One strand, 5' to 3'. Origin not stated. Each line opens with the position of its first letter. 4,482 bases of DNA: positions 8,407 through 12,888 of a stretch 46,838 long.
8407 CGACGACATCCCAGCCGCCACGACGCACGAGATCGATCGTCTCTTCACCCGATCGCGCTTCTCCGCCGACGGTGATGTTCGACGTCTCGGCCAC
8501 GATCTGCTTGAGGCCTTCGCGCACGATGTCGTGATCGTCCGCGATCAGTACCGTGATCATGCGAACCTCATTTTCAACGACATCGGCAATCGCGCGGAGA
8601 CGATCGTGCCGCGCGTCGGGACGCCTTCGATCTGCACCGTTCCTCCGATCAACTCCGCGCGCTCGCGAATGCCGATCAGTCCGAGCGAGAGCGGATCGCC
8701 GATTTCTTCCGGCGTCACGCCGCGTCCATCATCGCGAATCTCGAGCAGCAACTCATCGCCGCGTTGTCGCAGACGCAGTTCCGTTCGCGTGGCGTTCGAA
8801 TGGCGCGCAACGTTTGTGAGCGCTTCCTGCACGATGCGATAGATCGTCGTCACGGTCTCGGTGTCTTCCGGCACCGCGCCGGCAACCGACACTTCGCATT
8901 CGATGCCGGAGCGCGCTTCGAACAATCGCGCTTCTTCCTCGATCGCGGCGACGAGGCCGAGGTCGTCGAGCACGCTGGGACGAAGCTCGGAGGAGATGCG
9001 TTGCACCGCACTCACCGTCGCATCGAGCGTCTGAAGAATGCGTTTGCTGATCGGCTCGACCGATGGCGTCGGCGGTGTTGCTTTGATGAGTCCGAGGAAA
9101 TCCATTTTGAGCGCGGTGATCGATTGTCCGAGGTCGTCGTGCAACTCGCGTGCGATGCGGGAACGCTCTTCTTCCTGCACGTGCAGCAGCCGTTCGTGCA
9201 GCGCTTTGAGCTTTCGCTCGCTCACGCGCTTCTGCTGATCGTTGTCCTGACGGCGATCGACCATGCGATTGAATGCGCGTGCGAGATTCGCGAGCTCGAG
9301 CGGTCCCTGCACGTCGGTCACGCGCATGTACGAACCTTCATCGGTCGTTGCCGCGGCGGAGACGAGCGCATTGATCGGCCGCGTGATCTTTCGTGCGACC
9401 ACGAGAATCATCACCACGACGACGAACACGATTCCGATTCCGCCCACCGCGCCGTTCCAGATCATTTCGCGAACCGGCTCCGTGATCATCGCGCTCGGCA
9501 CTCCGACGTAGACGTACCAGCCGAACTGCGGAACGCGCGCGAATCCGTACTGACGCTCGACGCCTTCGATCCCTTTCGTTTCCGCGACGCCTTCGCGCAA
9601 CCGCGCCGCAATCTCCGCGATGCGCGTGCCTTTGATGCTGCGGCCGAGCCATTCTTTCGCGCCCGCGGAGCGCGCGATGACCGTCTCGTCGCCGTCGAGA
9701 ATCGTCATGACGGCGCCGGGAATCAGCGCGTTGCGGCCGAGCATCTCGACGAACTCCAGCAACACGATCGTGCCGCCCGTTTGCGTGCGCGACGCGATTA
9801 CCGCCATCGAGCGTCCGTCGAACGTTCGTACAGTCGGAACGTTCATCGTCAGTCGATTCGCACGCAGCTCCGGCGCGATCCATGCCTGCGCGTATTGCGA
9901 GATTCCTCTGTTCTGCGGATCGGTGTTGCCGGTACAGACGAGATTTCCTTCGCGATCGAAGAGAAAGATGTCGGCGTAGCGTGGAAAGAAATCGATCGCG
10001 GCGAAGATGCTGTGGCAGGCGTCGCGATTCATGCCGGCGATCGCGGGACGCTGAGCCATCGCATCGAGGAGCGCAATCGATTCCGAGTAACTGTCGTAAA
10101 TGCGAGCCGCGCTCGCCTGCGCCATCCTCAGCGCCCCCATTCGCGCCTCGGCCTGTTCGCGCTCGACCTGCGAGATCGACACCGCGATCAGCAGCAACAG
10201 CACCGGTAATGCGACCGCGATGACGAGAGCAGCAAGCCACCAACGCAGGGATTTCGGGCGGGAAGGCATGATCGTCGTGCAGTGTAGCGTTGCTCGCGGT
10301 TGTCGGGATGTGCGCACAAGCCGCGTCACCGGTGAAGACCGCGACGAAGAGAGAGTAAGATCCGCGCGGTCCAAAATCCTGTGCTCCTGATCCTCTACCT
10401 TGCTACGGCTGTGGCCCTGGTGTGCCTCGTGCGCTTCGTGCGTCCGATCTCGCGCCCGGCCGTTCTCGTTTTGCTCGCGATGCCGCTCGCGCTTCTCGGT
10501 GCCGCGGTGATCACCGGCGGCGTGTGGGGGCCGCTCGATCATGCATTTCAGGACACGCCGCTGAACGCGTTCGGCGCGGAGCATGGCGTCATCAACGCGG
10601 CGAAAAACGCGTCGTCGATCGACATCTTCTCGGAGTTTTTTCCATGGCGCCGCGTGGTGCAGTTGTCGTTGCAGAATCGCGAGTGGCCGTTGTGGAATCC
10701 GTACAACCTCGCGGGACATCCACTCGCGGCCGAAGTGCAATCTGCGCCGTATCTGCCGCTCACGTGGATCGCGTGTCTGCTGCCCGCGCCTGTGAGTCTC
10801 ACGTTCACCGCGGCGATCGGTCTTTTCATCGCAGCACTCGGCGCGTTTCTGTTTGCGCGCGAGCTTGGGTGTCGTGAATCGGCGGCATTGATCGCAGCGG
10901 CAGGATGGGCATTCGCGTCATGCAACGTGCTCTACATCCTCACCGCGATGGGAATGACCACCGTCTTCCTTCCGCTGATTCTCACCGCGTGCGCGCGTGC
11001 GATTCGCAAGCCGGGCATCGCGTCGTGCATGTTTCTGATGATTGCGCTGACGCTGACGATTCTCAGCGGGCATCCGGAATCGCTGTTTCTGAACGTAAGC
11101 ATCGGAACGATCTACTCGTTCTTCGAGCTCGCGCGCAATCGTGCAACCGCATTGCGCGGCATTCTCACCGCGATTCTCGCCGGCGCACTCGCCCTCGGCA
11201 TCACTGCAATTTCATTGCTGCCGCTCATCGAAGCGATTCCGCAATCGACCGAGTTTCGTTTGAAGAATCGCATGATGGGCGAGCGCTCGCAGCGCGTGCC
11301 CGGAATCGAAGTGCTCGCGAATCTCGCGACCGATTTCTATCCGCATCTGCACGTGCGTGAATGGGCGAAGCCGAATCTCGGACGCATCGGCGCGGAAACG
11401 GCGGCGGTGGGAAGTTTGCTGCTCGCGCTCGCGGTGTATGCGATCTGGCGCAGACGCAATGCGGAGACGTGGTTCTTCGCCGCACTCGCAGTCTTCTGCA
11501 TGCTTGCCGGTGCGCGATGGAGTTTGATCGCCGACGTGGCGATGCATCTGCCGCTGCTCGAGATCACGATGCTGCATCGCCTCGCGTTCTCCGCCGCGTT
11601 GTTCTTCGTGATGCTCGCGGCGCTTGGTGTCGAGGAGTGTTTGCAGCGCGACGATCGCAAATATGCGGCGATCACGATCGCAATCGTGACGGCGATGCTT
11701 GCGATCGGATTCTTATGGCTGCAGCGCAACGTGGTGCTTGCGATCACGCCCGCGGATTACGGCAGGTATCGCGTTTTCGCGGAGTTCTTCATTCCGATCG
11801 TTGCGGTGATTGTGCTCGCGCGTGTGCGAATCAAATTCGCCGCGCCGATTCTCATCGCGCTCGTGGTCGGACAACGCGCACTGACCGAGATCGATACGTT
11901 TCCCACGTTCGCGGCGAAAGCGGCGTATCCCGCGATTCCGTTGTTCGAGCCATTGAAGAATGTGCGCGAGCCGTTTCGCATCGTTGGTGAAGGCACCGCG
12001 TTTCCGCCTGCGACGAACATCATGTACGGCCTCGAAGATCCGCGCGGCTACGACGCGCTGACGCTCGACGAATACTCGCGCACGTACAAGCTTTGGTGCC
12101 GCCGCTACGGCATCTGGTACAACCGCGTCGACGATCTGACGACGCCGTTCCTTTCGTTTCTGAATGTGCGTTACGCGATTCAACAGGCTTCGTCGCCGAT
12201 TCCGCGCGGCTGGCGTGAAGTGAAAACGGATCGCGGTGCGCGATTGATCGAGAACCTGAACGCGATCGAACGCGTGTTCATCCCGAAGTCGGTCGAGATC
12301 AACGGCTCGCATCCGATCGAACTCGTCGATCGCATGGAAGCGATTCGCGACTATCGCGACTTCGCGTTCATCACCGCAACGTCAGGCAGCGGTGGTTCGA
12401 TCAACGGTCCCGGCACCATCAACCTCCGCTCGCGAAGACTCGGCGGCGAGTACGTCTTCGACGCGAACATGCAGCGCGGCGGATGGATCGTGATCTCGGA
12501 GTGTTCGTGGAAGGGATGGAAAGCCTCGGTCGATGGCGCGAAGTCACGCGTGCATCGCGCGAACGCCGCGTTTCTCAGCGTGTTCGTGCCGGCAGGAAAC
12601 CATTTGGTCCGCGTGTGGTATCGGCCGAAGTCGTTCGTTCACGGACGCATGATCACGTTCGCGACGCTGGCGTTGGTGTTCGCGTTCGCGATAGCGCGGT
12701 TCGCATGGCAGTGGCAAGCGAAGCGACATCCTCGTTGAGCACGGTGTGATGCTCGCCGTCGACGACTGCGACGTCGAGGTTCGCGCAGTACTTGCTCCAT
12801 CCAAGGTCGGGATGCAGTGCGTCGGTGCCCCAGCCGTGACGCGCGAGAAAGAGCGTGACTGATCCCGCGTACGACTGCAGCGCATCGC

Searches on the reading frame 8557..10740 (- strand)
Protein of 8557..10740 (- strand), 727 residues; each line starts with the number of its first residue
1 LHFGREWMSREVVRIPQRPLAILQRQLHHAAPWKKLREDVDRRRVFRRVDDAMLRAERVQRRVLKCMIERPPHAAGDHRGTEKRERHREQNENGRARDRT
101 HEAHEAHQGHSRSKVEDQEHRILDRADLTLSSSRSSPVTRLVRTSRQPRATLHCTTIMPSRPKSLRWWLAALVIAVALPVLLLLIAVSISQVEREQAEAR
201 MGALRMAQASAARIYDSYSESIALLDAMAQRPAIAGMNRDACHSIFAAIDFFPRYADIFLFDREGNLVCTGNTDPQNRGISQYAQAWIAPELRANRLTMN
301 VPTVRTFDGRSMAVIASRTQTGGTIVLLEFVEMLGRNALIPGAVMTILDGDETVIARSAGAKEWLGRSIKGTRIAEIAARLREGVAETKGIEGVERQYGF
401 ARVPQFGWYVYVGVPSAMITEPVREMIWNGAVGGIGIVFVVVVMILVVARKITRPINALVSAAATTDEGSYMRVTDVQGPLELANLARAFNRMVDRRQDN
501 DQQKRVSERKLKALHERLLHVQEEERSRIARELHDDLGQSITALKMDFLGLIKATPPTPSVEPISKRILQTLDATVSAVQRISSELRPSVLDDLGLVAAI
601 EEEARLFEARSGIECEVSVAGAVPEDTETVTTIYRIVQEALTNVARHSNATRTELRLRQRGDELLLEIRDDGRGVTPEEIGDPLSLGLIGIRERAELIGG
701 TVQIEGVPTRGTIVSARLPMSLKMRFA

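Call 7: search_protein_families(library=pfam, proteins=[window:8557-10740:-], max_evalue=0.1)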
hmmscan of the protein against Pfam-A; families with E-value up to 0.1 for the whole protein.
window:8557-10740:- (727 aa): 5 families
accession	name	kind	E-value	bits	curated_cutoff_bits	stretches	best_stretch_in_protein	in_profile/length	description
PF02518.31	HATPase_c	-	5.8e-14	52.9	26.4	1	631-720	4-109/111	Histidine kinase-, DNA gyrase B-, and HSP90-like ATPase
PF07730.19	HisKA_3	-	1e-12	48.9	24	1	525-591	1-68/68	Histidine kinase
PF00672.30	HAMP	-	4.1e-09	37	25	1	447-496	1-50/53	HAMP domain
PF13581.12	HATPase_c_2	-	1.7e-05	25.2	27.4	1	626-683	25-87/127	Histidine kinase-like ATPase domain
PF02743.24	dCache_1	-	0.0015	18.5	45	1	204-412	12-239/240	Cache domain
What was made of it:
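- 8557..10740 (-): Sensor histidine kinase (dCache weakly, HAMP, HisKA_3, HATPase_c). This is the maximal ORF; the true start is probably further downstream. Pfam (call 7).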

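Call 8: search_protein_families(library=ncbifam, proteins=[window:8557-10740:-], max_evalue=0.1)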
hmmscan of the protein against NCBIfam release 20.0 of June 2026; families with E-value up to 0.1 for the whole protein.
window:8557-10740:- (727 aa): 31 families (the best 25 are shown)
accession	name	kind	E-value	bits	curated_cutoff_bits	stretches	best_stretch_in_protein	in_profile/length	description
NF052443.1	SensHisKinMctS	equivalog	2.4e-48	164.6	700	1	502-723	227-451/457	two-component system sensor histidine kinase MctS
NF008649.0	PRK11644.1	equivalog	2.4e-38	132.1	408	1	494-720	272-496/499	signal transduction histidine-protein kinase/phosphatase UhpB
NF008184.0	PRK10935.1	equivalog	5.9e-29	101.1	553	2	524-721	362-560/565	nitrate/nitrite two-component system sensor histidine kinase NarQ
NF052531.1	Strep_LiaS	equivalog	6.5e-25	88.1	450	1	436-720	55-327/328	envelope stress sensor histidine kinase LiaS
NF007896.0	PRK10600.1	equivalog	1.8e-23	83.1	578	2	523-715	388-580/598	nitrate/nitrite two-component system sensor histidine kinase NarX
NF047786.1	his_kin_MadS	equivalog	3.7e-17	62.6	500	1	498-719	206-434/434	MadS family sensor histidine kinase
NF033092.0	HK_WalK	equivalog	2.7e-11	42.8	725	1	438-513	187-262/594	cell wall metabolism sensor histidine kinase WalK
NF040691.1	MtrAB_MtrB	equivalog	3e-11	43.1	450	2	431-499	191-259/507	MtrAB system histidine kinase MtrB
NF047322.1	HK_morpho_MacS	equivalog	5.6e-11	42.2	300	1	613-719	255-367/367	MacS family sensor histidine kinase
NF038263.1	prot_phos_SiaA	equivalog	2.7e-09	36.1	700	1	383-510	264-394/658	biofilm regulation protein phosphatase SiaA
TIGR01386.1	cztS_silS_copS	subfamily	3.4e-08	32.9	292.55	2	435-500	171-237/457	heavy metal sensor histidine kinase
NF007004.0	PRK09467.1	equivalog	4.7e-08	32.3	415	1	437-495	165-223/440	two-component system sensor histidine kinase EnvZ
NF012226.0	AdeS_HK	equivalog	7.4e-07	28.6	500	1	425-497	58-131/353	two-component sensor histidine kinase AdeS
NF007007.0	PRK09470.1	equivalog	6.2e-06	25.4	486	1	437-496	177-237/463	envelope stress sensor histidine kinase CpxA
NF011874.0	PRK15347.1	equivalog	8.5e-06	24.1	852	1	404-510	272-381/921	two component system sensor kinase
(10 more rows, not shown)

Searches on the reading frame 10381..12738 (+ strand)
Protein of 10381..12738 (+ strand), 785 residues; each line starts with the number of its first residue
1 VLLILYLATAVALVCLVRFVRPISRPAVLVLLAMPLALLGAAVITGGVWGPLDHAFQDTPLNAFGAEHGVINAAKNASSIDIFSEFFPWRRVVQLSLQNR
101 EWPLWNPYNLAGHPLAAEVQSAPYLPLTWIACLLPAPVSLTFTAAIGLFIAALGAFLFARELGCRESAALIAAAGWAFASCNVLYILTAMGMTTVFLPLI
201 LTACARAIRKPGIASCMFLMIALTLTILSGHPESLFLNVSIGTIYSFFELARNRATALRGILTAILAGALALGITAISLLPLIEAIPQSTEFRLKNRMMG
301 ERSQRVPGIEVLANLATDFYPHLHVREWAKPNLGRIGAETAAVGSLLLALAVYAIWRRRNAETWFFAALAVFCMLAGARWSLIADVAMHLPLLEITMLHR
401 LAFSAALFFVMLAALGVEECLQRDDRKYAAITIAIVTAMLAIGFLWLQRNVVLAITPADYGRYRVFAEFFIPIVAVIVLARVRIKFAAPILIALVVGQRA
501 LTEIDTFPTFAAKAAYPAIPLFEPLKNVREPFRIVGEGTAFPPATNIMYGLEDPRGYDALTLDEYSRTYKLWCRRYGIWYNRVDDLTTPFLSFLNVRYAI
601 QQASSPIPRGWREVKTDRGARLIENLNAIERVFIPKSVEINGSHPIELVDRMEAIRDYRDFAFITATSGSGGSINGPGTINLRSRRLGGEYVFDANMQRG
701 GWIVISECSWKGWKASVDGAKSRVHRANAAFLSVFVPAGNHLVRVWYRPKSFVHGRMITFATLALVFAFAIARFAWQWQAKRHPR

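Call 24: search_protein_families(library=pfam, proteins=[window:10381-12738:+], max_evalue=0.0001)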
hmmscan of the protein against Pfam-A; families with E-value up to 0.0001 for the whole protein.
window:10381-12738:+ (785 aa): 1 family
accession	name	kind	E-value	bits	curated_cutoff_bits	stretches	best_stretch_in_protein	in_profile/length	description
PF09586.16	YfhO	-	1e-15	57.7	28.5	2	696-759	773-835/835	Bacterial membrane protein YfhO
